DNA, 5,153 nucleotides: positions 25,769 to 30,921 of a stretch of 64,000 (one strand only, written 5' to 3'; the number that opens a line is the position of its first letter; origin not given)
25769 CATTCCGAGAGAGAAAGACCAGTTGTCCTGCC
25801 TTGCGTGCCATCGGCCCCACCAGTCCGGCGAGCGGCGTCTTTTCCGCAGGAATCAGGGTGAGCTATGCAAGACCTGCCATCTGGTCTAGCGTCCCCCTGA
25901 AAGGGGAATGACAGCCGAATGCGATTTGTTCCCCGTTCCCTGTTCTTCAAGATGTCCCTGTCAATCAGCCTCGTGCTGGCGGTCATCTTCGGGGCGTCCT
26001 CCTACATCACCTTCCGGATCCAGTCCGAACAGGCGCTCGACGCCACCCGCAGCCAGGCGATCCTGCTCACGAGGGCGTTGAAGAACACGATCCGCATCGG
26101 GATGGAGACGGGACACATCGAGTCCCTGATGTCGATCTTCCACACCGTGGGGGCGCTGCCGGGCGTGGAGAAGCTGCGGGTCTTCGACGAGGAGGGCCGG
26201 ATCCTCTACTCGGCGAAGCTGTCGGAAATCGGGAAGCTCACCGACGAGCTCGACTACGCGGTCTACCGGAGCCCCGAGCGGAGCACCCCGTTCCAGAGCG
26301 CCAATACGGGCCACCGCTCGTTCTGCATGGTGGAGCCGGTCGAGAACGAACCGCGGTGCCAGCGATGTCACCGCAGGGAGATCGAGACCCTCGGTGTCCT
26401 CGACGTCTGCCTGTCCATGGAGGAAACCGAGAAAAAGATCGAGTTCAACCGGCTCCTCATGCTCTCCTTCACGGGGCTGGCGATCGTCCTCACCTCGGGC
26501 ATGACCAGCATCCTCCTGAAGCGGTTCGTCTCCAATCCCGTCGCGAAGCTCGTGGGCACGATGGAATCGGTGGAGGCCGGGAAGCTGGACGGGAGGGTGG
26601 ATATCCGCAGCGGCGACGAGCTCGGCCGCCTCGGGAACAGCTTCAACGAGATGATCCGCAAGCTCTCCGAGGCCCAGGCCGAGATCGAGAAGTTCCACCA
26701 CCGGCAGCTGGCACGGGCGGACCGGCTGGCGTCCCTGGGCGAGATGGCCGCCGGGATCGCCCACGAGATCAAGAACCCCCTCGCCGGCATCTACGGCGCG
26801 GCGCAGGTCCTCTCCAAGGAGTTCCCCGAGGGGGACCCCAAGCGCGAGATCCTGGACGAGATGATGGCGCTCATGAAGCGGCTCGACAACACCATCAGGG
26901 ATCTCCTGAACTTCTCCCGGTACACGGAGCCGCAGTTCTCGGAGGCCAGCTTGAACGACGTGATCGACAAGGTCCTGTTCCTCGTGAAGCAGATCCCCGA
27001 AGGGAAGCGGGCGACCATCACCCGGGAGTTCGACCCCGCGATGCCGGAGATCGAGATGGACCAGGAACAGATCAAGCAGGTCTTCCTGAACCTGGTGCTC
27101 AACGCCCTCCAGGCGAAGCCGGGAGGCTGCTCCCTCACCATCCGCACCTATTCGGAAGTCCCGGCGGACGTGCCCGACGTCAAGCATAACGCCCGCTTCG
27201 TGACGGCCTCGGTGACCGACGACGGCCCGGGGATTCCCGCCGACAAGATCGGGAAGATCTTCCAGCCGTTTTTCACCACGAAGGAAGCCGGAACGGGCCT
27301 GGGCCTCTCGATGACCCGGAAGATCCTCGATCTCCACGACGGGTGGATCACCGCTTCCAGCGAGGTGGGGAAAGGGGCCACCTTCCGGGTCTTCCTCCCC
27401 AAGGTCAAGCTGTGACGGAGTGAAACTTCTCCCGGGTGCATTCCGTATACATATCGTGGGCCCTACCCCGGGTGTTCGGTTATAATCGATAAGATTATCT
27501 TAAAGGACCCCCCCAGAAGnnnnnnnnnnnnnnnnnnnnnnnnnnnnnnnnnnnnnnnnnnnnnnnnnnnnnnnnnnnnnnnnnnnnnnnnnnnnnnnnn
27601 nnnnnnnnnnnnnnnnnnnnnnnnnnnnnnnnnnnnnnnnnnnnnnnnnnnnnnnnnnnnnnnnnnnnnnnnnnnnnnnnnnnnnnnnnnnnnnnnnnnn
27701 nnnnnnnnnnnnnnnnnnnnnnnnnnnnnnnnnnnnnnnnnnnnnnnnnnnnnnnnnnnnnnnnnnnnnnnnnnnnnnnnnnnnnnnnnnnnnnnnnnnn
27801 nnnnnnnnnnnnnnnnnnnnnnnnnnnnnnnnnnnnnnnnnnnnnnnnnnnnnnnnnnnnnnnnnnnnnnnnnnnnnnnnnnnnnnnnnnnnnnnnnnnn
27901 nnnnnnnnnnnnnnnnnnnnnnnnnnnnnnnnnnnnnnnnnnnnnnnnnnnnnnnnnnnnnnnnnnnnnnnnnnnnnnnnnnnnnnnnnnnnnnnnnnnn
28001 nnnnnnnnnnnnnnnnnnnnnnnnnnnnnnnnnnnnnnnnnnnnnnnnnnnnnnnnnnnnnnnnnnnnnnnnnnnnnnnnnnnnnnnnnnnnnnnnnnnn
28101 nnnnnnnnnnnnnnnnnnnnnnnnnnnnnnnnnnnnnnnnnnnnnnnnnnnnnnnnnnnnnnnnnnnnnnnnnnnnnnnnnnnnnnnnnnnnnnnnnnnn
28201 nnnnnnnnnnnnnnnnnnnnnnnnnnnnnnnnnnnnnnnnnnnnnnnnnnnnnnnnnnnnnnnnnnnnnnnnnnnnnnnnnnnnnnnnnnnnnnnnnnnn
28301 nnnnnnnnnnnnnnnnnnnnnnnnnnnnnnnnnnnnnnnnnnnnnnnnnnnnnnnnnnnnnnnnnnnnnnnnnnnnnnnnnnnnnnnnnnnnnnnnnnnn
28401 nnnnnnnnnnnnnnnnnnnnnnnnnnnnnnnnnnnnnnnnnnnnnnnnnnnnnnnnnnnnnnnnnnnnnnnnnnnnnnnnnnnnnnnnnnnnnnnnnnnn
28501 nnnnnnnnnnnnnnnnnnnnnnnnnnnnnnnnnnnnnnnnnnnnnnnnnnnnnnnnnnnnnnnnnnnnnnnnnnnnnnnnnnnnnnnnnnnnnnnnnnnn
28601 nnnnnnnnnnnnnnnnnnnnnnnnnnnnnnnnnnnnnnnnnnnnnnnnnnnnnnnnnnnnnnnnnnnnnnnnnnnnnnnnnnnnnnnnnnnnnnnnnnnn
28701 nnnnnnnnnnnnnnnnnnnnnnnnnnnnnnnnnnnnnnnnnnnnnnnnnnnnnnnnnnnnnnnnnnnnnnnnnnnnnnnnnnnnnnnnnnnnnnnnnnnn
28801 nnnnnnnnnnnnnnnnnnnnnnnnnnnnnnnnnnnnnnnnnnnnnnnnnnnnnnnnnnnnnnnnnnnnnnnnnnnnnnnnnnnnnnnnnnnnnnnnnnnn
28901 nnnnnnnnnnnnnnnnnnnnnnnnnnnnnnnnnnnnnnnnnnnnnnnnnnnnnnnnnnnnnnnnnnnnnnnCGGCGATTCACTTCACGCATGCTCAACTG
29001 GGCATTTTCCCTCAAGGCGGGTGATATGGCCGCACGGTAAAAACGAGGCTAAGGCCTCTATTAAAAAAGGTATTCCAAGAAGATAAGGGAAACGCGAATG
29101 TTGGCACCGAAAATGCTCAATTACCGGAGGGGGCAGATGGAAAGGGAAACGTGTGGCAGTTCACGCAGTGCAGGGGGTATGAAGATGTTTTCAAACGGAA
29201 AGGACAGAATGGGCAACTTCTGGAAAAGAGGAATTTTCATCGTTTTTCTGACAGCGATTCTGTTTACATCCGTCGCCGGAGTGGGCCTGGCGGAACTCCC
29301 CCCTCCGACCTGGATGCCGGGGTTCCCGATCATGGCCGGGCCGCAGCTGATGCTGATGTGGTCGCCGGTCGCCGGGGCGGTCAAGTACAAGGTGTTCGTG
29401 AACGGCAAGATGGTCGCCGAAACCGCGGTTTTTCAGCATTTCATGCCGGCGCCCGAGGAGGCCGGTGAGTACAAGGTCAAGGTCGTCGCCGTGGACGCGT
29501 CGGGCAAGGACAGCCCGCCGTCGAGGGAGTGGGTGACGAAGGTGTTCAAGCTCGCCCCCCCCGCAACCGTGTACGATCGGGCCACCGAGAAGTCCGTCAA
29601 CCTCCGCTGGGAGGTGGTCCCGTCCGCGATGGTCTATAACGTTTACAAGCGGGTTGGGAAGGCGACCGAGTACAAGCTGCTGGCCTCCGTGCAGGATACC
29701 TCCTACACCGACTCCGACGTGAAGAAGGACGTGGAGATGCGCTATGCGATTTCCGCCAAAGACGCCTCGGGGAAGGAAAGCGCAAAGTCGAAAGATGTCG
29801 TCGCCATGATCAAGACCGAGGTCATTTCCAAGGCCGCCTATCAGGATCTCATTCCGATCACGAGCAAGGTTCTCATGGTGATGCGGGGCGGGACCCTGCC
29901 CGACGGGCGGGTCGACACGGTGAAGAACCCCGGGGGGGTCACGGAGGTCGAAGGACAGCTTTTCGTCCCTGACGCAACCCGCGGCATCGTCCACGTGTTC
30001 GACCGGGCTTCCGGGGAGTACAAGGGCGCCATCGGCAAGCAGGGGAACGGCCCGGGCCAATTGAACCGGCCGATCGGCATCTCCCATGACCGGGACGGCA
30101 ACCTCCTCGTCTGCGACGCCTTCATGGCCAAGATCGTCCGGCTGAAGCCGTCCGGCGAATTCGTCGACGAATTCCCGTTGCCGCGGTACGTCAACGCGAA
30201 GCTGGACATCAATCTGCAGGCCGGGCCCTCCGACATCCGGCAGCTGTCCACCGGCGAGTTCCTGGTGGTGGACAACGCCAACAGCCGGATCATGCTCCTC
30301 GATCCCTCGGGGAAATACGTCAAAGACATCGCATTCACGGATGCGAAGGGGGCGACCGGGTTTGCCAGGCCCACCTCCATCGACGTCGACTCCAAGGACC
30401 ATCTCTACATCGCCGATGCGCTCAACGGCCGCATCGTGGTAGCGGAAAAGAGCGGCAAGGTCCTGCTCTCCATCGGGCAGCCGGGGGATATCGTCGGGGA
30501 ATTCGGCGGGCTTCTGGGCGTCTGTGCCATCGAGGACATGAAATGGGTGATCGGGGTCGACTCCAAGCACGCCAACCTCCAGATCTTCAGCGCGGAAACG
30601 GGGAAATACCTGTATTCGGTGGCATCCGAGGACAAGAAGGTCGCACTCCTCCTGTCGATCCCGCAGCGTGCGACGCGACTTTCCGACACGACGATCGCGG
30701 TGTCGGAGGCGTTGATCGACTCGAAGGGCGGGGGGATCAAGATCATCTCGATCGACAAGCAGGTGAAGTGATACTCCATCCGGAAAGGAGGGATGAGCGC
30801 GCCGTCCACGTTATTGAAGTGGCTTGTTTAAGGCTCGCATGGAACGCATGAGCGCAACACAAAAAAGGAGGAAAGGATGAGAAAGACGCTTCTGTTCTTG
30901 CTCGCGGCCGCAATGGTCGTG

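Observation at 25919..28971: Sensor kinase with a covalent haem c motif (CQRCH) in its periplasmic domain, paired with a sigma-54 activator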

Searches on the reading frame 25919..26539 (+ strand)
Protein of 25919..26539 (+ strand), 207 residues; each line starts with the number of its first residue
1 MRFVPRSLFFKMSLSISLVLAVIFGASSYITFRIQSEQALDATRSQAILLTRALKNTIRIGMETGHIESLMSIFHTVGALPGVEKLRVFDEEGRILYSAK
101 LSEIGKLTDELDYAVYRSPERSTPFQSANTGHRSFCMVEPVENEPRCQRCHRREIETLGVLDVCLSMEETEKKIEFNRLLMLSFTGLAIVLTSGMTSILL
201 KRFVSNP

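Call 10: find_homologous_proteins(query=window:25919-26539:+, max_evalue=0.001)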
Query seq(207 aa) (207 aa): 6 proteins with E <= 0.001 among 228 candidates.
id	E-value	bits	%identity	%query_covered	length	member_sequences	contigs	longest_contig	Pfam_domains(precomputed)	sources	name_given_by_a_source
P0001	4.3e-87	308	79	86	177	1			PF21563.4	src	-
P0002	3.3e-71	257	81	71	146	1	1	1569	-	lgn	-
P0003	7.2e-49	184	76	55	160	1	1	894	-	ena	-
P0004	8.9e-45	170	72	56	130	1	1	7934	-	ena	-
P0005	4.4e-30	123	86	34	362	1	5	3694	PF00672.31,PF02518.32,PF00512.32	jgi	jgi:signal transduction histidine kinase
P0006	6.3e-30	122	85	34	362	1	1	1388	PF00672.31,PF02518.32,PF00512.32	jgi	jgi:signal transduction histidine kinase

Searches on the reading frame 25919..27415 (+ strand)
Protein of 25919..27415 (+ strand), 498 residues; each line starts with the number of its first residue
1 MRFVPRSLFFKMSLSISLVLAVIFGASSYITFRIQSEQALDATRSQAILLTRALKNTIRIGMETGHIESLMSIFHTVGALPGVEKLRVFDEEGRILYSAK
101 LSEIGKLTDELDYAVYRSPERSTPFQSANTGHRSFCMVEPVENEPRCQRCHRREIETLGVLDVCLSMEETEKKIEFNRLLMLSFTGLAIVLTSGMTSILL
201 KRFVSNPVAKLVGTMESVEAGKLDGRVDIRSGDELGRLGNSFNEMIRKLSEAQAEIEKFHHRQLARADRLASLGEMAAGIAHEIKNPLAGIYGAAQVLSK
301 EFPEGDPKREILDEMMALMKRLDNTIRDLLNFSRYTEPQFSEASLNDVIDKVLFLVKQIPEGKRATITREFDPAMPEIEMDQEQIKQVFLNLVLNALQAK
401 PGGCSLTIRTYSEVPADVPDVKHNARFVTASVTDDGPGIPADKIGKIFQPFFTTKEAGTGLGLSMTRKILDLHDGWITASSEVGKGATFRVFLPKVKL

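Call 3: search_protein_families(library=pfam, proteins=[window:25919-27415:+], max_evalue=0.01)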
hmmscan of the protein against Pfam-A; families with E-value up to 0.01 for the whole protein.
window:25919-27415:+ (498 aa): 4 families
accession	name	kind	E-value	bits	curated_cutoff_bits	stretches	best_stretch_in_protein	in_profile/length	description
PF02518.31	HATPase_c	-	3.6e-25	89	26.4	1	381-495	2-109/111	Histidine kinase-, DNA gyrase B-, and HSP90-like ATPase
PF00512.31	HisKA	-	1.8e-15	57.1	26.9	1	273-336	2-64/66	His Kinase A (phospho-acceptor) domain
PF00672.30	HAMP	-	2e-12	47.6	25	1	200-250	2-52/53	HAMP domain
PF21563.3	Mcp40H-20_sensor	-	1.1e-06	29.3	27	1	82-168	31-112/112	Methyl-accepting chemotaxis sensory transducer, class 40H, sensor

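Call 7: search_solved_structures(query=window:25919-27415:+, max_evalue=1, show_alignments=0)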
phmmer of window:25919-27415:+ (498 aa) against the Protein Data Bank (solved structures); distinct sequences matched with E-value up to 1: 84 (the best 60 are shown).
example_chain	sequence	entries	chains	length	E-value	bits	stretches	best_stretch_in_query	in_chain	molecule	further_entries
9jfj_A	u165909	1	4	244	1.4e-38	136.3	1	262-494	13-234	Sensor histidine kinase ZraS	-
5idj_A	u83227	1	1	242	4.5e-34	121.5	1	264-495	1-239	Histidine kinase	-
3a0r_A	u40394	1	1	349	1.2e-28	103.6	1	255-495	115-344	Sensor protein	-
4gcz_A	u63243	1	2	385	1.3e-25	93.6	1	249-495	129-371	Blue-light photoreceptor, Sensor protein fixL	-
8a3u_A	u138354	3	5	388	1.6e-25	93.3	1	250-495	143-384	Putative Sensory box protein,Sensor protein FixL | Putative Sensory box protein,Putative Sensory box protein,Sensor protein FixL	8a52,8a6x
8a7f_A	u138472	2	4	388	1.6e-25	93.3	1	250-495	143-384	Putative Sensory box protein,Sensor protein FixL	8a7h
1r62_A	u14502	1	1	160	1.8e-22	83.2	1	344-494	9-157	Nitrogen regulation protein NR(II)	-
4jas_A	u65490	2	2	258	2e-22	83.1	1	262-496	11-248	Histidine kinase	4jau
8vc9_A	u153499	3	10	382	2.6e-22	82.7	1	251-494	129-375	Leptospira virulence regulator B (LvrB) | histidine kinase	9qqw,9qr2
5idm_A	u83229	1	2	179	7.1e-22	81.3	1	349-495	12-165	Cell cycle histidine kinase CckA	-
5uht_A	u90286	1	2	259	1.3e-21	80.4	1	262-496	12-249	Sensor histidine kinase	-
3dge_A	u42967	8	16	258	1.3e-21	80.4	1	262-496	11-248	Sensor protein | Histidine kinase | Sensor histidine kinase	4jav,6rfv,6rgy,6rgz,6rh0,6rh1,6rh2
2c2a_A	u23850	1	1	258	1.3e-21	80.4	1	262-496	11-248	SENSOR HISTIDINE KINASE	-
6azr_A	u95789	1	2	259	2.4e-21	79.5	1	262-496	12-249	Sensor histidine kinase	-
3d36_A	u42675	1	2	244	3.6e-21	78.9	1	264-495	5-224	Sporulation kinase B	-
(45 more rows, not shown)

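Call 11: find_related_loci(query=window:25919-27415:+, collection=genome_contigs, flank=10000)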
Query window:25919-27415:+ (498 aa) in genome_contigs; peptide patterns used: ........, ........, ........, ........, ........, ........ (x = any residue, [..] = any of these).
97 stretches matched a pattern; 22 encode a relative of the query (tblastn E <= 1e-3); 22 distinct loci.
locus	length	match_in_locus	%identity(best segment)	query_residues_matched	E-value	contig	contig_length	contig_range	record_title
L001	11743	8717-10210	89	1-498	0e+0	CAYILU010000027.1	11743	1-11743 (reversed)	MAG TPA_asm: uncultured bacterium isolate ERP119705_co20_536 genome assembly, contig: NODE_6421_length_11743_cov_7.77780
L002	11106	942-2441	79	1-498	0e+0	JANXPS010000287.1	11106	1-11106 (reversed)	MAG: Deltaproteobacteria bacterium isolate GL140_3_concoct_343_sub GL140_3_k141_2822120, whole genome shotgun sequence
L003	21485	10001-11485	79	1-495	0e+0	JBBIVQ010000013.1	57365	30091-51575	MAG: Deltaproteobacteria bacterium isolate RSF170216_bin_80 NODE_355_length_57365_cov_4.21182, whole genome shotgun sequ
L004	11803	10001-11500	77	1-498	0e+0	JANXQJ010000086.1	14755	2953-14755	MAG: Deltaproteobacteria bacterium isolate GL140_5_concoct_145_sub GL140_5_k141_3824195, whole genome shotgun sequence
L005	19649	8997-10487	76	2-498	0e+0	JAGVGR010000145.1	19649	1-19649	MAG: bacterium isolate DeMMO2_8 c_000000041613, whole genome shotgun sequence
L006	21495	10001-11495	74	1-497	0e+0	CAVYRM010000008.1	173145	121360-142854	MAG: uncultured delta proteobacterium isolate MFD05942.bin.2.99 genome assembly, contig: contig_4817, whole genome shotg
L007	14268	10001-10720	32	261-495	4e-32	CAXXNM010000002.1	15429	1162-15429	MAG: Desulfobacteraceae bacterium isolate 94c597b8-8bab-4270-bc76-cd5edc901942 genome assembly, contig: contig_2, whole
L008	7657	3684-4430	31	246-493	2e-30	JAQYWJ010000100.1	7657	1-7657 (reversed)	MAG: Desulfobacter sp. isolate Glu_egg_str_bin67 NODE_6502_length_7657_cov_30.476096, whole genome shotgun sequence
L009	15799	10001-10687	29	261-494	4e-25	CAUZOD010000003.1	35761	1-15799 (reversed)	MAG: Phycisphaerae bacterium isolate CB6_AW.36 genome assembly, contig: Ga0310123_10000481, whole genome shotgun sequenc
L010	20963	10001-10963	26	159-498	7e-23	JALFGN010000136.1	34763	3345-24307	MAG: Blautia sp. isolate SUG660 k141_163398, whole genome shotgun sequence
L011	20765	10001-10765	29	262-498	3e-27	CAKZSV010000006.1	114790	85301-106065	MAG: uncultured bacterium isolate N1_Bin_METABAT__35_1 genome assembly, contig: c_000003005233, whole genome shotgun seq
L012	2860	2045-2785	26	249-498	4e-20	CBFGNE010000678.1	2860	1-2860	MAG TPA_asm: uncultured Mucilaginibacter sp. isolate ERR5385023_binner12_Refined_6 genome assembly, contig: ERZ27258628.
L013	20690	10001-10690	30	270-494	1e-19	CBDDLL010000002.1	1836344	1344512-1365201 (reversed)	MAG: Saccharicrinis sp. isolate 9d814f01-125d-4279-8cb7-a87eae535086 genome assembly, contig: contig_2, whole genome sho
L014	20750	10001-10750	28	247-489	2e-18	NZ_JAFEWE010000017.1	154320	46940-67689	Desertivirga arenae strain SYSU D00823 Scaffold16_1, whole genome shotgun sequence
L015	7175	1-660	29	280-496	6e-17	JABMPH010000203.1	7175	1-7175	MAG: Bacteroidetes bacterium isolate bin.586 k141_2973389, whole genome shotgun sequence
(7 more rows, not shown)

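Call 49: search_protein_families(library=ncbifam, proteins=[window:25919-27415:+], max_evalue=0.001)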
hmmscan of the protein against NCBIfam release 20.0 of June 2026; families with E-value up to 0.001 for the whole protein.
window:25919-27415:+ (498 aa): 83 families (the best 25 are shown)
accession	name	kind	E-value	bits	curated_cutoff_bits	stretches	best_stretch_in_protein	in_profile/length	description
NF008468.0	PRK11360.1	equivalog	2.9e-72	243.9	646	1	261-495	384-608/616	two-component system sensor histidine kinase AtoS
NF007688.0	PRK10364.1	equivalog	3.8e-58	197.4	479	1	261-495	228-451/460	two-component system sensor histidine kinase ZraS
NF010411.0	PRK13837.1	equivalog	5.1e-47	160.4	647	1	252-495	430-675/828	two-component system VirA-like sensor kinase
NF046020.1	HisKinCckABruc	equivalog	1.5e-44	152.2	1000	1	261-495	468-707/868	cell cycle histidine kinase CckA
NF033092.0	HK_WalK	equivalog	3.5e-42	144.8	725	2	278-494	377-593/594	cell wall metabolism sensor histidine kinase WalK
NF046026.1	HisKinCckACaul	equivalog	5.2e-42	143.8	1000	1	261-495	290-532/678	cell cycle histidine kinase CckA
NF008293.1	PRK11073.1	equivalog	1.3e-41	143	240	1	261-494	119-346/349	nitrogen regulation protein NR(II)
NF040691.1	MtrAB_MtrB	equivalog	4.7e-39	134.8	450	1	163-496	172-493/507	MtrAB system histidine kinase MtrB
NF052574.1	HisKinEspCMyxo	equivalog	1.2e-37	129.5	1200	1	262-496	406-638/785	serine histidine kinase EspC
NF038348.1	T2SS_HK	subfamily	1.7e-37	129.1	450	2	311-494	400-572/574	histidine kinase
NF046044.1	PnpS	equivalog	3.3e-35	121.9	400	1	277-494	174-390/390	two-component system histidine kinase PnpS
NF053867.1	SprKinKinDBac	equivalog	1.3e-33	116.2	775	1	262-495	275-497/500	sporulation kinase KinD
NF047496.1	HK_LIC11548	equivalog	1.3e-32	113.4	750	1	170-494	265-588/589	LIC_11548 family sensor histidine kinase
NF011874.0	PRK15347.1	equivalog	9e-32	110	852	1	173-494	290-613/921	two component system sensor kinase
NF010076.0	PRK13557.1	subfamily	1.1e-31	109.9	631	1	263-495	153-394/540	histidine kinase famiy protein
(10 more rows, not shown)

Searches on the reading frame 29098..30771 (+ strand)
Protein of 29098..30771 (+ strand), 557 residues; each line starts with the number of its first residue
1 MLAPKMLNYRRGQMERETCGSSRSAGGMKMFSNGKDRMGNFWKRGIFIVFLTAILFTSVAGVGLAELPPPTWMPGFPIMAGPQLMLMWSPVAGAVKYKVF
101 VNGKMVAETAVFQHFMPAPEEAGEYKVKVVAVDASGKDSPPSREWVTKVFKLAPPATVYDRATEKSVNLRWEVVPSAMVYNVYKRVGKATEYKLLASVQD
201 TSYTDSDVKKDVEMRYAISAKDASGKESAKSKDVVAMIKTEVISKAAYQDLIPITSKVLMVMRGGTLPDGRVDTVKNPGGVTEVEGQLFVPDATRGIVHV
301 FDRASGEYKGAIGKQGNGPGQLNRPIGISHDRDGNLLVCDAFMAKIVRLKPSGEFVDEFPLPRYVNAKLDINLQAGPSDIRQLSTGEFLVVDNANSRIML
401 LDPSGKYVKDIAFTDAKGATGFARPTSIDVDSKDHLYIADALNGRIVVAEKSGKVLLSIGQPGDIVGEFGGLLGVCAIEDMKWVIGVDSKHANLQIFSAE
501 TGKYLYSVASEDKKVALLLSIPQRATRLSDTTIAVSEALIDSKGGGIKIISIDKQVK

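Call 3: search_protein_families(library=pfam, proteins=[window:29098-30771:+], max_evalue=0.01)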
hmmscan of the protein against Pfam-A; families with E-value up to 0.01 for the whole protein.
window:29098-30771:+ (557 aa): 6 families
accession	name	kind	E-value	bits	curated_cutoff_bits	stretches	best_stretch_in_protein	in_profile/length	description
PF17170.10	DUF5128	-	3.1e-16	59.9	22.9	2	275-366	43-135/321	6-bladed beta-propeller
PF01436.27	NHL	-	9.1e-12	44.8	20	1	422-448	1-27/28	NHL repeat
PF22701.2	Mala_s_1-like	-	6.5e-05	23.2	27.5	0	381-519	46-176/195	Mal s 1 allergenic protein-like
PF06832.18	BiPBP_C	-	0.00064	20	26.8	1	92-137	41-84/90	Penicillin-Binding Protein C-terminus Family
PF08450.18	SGL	-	0.0035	17.4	26.3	0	317-362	178-223/246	SMP-30/Gluconolactonase/LRE-like region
PF24684.1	Vgb_lyase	-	0.0048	16.2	50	0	323-364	181-221/290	Virginiamycin B lyase family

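Call 49: search_protein_families(library=ncbifam, proteins=[window:29137-30771:+], max_evalue=0.001)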
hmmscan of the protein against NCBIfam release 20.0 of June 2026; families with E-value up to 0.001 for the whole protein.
window:29137-30771:+ (544 aa): 2 families
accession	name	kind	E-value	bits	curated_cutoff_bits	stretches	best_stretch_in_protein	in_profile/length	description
NF035926.1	scyF_NHL_VPEP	equivalog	1.7e-23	83.4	350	2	370-495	111-236/376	scytonemin biosynthesis PEP-CTERM protein ScyF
NF033206.1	ScyE_fam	subfamily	5.6e-05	22.8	80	0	406-443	249-286/333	ScyD/ScyE family protein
